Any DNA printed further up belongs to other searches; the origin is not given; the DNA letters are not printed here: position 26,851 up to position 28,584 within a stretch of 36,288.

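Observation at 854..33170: Nine exported amidohydrolase paralogs plus a relic in 36 kb, organised with receptors and redox proteins like a PUL-type extracytoplasmic catabolic locus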

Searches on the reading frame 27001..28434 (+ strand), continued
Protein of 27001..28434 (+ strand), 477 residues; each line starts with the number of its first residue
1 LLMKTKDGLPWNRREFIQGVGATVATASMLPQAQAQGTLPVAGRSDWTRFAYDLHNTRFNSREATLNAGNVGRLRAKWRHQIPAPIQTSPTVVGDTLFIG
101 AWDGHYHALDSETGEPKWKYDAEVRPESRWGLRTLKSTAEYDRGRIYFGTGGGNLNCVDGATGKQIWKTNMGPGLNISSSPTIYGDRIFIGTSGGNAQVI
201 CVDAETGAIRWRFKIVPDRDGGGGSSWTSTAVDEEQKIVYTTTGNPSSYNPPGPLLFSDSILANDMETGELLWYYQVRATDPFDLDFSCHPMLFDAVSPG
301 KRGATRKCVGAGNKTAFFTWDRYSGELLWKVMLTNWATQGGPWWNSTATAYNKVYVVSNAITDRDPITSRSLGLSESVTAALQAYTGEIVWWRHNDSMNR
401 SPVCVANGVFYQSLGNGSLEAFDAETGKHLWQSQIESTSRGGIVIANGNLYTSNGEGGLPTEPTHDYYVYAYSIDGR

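Call 82: fold_search(model_id=the predicted structure, library=pdb)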
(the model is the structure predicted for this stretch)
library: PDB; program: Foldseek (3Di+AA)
matches with E <= 10: 1980; with E <= 0.001: 1773
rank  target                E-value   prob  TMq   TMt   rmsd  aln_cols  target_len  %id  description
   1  1yiq                  2.9e-29  1.00  0.74  0.53   6.8       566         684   20  Molecular cloning and structural analysis of quinohemoprotein alcohol dehydrogenase ADHIIG from Pseudomonas putida HK5.  (released 2005-08-16)
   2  1kv9                  3.9e-29  1.00  0.73  0.53   7.5       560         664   21  Structure at 1.9 A Resolution of a Quinohemoprotein Alcohol Dehydrogenase from Pseudomonas putida HK5 (released 2002-07-10)
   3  1kb0                  1.0e-28  1.00  0.78  0.56   4.9       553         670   21  Crystal Structure of Quinohemoprotein Alcohol Dehydrogenase from Comamonas testosteroni (released 2001-12-28)
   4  8gy2_A                1.7e-28  1.00  0.79  0.53   4.4       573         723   22  Cryo-EM Structure of Membrane-Bound Alcohol Dehydrogenase from Gluconobacter oxydans (released 2023-08-02)
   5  6dam                  1.2e-27  1.00  0.76  0.65   6.6       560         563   21  Crystal structure of lanthanide-dependent methanol dehydrogenase XoxF from Methylomicrobium buryatense 5G (released 2018-09-05)
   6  6zcv                  1.0e-26  1.00  0.75  0.64   7.8       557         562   19  Crystal structure of lanthanide-dependent alcohol dehydrogenase PedH from Pseudomonas putida KT2440 (released 2020-07-15)
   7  6zcw                  6.0e-26  1.00  0.71  0.61   8.0       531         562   20  Crystal structure of lanthanide-dependent alcohol dehydrogenase PedH from Pseudomonas putida KT2440 (released 2020-07-15)
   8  4mae_A                7.0e-26  1.00  0.75  0.63   7.0       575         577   20  Methanol dehydrogenase from Methylacidiphilum fumariolicum SolV (released 2013-09-18)
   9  4cvb                  7.7e-26  1.00  0.72  0.62   7.3       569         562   18  Crystal structure of quinone-dependent alcohol dehydrogenase from Pseudogluconobacter saccharoketogenenes (released 2015-03-25)
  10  9m2k                  8.1e-26  1.00  0.72  0.62   7.8       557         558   19  Type I PQQ-dependent alcohol dehydrogenase (released 2026-03-04)
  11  4mh1_A                8.5e-26  1.00  0.76  0.71   4.9       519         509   18  Crystal structure and functional studies of quinoprotein L-sorbose dehydrogenase from Ketogulonicigenium vulgare Y25 (released 2014-07-23)
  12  9m2c                  4.0e-25  1.00  0.74  0.63   7.1       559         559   18  Type I PQQ-dependent alcohol dehydrogenase (released 2026-03-04)
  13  7wmk                  4.8e-25  1.00  0.76  0.65   6.2       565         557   18  PQQ-dependent alcohol dehydrogenase complexed with PQQ (released 2022-09-07)
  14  6fkw_A                7.2e-25  1.00  0.73  0.61   6.9       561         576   20  Europium-containing methanol dehydrogenase (released 2018-03-21)
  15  6oc5_A                1.0e-24  1.00  0.77  0.64   6.4       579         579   19  Lanthanide-dependent methanol dehydrogenase XoxF from Methylobacterium extorquens, in complex with Lanthanum (released 2020-05-13)
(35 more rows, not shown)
